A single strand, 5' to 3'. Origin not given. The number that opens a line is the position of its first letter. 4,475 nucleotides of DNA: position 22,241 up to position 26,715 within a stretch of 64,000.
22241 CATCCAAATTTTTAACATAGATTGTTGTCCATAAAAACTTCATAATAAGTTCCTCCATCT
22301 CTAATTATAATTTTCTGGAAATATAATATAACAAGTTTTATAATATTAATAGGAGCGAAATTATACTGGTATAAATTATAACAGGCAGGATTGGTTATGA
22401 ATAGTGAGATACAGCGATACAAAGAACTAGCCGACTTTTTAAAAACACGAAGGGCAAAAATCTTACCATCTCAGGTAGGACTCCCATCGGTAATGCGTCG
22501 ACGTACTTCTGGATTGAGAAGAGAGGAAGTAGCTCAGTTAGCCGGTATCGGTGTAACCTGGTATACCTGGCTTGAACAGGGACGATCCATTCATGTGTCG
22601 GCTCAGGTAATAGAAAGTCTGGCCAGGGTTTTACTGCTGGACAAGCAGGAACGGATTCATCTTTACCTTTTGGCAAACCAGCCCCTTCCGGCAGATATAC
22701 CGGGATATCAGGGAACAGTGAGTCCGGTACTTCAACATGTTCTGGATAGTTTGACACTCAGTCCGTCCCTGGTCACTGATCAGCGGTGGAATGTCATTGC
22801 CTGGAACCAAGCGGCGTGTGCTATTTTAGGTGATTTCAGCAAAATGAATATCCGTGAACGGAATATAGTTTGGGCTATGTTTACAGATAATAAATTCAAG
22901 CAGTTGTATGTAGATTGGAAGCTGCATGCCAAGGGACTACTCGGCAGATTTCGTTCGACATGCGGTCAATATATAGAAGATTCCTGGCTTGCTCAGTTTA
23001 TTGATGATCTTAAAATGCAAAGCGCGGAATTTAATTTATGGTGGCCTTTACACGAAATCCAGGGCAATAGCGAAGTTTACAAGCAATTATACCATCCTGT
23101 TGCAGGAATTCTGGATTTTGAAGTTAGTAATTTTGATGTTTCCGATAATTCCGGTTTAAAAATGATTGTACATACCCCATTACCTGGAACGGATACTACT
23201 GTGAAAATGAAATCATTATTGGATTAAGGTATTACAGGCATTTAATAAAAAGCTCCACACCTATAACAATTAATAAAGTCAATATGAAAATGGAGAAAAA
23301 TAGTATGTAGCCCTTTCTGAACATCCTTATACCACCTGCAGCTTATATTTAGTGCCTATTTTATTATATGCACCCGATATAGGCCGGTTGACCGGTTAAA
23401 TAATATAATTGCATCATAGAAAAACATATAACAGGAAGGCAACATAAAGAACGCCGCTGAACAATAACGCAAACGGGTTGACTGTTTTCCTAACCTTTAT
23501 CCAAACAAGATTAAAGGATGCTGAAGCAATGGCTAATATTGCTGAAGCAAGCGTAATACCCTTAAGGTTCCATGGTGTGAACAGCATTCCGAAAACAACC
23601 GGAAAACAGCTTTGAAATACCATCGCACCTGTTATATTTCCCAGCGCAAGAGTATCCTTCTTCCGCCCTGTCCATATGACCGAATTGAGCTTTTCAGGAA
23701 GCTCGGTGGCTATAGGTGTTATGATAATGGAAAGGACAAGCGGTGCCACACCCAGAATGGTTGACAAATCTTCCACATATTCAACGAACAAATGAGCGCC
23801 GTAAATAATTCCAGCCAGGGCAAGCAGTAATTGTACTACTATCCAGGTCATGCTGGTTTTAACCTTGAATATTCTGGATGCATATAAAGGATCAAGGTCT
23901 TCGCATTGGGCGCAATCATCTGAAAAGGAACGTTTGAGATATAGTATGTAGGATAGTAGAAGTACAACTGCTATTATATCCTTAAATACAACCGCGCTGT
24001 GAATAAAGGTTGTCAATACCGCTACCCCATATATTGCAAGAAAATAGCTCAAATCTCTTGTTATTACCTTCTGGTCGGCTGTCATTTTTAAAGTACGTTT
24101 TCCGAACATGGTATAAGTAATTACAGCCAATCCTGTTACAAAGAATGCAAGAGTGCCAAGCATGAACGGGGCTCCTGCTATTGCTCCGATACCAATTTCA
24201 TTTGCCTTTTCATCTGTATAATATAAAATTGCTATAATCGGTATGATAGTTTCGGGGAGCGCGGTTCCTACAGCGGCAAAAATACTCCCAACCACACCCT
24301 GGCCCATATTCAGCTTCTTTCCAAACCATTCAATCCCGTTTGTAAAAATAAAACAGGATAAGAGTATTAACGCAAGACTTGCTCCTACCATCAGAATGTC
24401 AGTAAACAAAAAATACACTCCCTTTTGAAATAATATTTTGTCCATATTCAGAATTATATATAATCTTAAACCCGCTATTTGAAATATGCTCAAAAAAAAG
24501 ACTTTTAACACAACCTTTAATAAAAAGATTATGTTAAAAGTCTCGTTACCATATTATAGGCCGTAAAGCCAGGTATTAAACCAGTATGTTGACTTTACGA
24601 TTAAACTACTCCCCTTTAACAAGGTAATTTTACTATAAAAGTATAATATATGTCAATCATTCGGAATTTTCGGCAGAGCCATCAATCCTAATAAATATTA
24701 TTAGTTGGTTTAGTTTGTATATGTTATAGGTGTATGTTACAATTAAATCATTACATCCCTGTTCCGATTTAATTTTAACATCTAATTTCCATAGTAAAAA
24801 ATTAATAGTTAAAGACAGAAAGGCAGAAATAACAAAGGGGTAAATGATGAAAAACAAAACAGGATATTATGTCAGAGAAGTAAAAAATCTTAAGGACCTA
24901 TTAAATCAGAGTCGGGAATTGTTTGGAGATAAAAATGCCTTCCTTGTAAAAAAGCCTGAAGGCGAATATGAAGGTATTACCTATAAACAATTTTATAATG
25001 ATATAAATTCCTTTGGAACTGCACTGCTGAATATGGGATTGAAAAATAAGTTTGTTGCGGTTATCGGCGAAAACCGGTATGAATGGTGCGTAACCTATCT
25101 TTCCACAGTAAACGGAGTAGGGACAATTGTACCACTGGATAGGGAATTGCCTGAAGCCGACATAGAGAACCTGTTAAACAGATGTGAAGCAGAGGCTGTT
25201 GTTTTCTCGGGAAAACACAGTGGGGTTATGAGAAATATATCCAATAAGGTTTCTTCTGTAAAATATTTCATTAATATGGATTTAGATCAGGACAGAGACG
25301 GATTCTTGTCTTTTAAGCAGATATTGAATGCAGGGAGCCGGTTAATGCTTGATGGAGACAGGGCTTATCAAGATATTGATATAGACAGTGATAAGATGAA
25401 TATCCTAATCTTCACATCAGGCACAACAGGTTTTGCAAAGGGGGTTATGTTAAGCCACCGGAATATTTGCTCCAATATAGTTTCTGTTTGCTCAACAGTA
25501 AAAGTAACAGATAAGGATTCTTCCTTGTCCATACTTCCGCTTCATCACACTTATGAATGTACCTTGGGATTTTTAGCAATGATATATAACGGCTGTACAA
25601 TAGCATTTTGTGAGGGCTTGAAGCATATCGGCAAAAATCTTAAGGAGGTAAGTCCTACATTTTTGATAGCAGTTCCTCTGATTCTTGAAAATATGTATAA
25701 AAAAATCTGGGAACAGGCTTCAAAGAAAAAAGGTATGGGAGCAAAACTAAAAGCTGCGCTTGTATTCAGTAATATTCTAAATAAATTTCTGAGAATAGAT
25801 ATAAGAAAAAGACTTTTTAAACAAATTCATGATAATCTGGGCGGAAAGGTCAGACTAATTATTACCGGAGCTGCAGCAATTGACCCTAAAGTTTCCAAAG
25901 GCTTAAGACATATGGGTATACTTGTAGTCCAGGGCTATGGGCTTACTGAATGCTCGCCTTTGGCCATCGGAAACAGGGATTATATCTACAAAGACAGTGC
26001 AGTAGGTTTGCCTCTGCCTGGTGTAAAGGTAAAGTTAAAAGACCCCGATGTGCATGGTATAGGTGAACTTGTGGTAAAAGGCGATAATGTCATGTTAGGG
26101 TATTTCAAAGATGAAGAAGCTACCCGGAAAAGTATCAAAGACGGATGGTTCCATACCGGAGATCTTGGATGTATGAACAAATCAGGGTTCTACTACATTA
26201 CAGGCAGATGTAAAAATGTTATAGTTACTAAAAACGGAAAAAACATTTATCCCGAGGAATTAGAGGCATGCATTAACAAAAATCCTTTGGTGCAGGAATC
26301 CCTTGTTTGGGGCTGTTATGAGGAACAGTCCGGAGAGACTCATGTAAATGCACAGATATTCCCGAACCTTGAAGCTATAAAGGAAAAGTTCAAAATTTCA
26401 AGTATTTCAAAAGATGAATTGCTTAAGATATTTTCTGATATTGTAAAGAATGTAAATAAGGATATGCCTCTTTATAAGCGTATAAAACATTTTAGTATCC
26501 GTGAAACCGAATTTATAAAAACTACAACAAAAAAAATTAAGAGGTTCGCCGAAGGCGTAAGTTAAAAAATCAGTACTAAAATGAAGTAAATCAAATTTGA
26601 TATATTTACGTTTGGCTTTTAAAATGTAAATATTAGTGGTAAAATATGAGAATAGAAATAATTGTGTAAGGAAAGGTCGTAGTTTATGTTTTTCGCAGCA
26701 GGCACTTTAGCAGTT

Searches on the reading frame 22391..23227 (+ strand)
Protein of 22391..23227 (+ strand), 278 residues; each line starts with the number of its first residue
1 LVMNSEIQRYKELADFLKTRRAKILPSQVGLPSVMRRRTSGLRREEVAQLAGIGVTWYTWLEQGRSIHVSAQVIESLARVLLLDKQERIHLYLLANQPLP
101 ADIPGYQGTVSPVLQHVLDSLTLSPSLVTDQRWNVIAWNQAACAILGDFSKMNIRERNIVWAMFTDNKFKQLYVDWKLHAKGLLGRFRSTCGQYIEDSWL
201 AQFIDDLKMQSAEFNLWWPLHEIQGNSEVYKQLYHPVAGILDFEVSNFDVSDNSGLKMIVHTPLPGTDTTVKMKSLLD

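Call 43: search_protein_families(library=pfam, proteins=[window:22391-23227:+], max_evalue=0.00001)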
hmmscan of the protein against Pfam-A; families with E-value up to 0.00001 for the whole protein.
window:22391-23227:+ (278 aa): 2 families
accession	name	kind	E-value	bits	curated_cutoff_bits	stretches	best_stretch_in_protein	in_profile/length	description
PF17765.7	MLTR_LBD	-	3.8e-45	154.4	26.3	1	110-276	1-168/168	MmyB-like transcription regulator ligand binding domain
PF13560.12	HTH_31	-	2.6e-11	44.1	27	1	36-90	9-63/64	Helix-turn-helix domain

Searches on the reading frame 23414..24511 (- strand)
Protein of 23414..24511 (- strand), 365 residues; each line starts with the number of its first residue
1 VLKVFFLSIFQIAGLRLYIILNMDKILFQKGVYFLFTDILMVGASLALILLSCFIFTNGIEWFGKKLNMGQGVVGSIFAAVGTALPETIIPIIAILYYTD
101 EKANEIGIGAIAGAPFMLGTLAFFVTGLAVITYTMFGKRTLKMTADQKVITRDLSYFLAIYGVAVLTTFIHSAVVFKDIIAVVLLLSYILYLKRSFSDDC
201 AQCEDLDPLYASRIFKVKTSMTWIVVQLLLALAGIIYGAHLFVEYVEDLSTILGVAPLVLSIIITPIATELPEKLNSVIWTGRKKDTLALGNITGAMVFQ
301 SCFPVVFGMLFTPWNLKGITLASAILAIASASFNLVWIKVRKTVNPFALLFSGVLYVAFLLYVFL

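Call 43: search_protein_families(library=pfam, proteins=[window:23414-24511:-], max_evalue=0.00001)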
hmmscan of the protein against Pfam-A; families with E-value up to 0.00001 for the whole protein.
window:23414-24511:- (365 aa): 1 family
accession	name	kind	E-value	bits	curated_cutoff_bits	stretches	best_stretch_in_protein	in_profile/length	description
PF01699.29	Na_Ca_ex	-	3e-25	89.4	24.9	2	224-364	2-150/151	Sodium/calcium exchanger protein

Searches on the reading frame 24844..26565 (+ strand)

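Call 43: search_protein_families(library=pfam, proteins=[window:24844-26565:+], max_evalue=0.00001)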
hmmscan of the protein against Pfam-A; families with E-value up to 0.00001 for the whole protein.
window:24844-26565:+ (573 aa): 2 families
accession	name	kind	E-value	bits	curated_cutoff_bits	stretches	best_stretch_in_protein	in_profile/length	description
PF00501.34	AMP-binding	-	5.2e-66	223.5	29.9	1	27-421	8-384/384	AMP-binding enzyme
PF23562.2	AMP-binding_C_3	-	1.5e-06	29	20.8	1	458-553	2-86/124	AMP-binding enzyme C-terminal domain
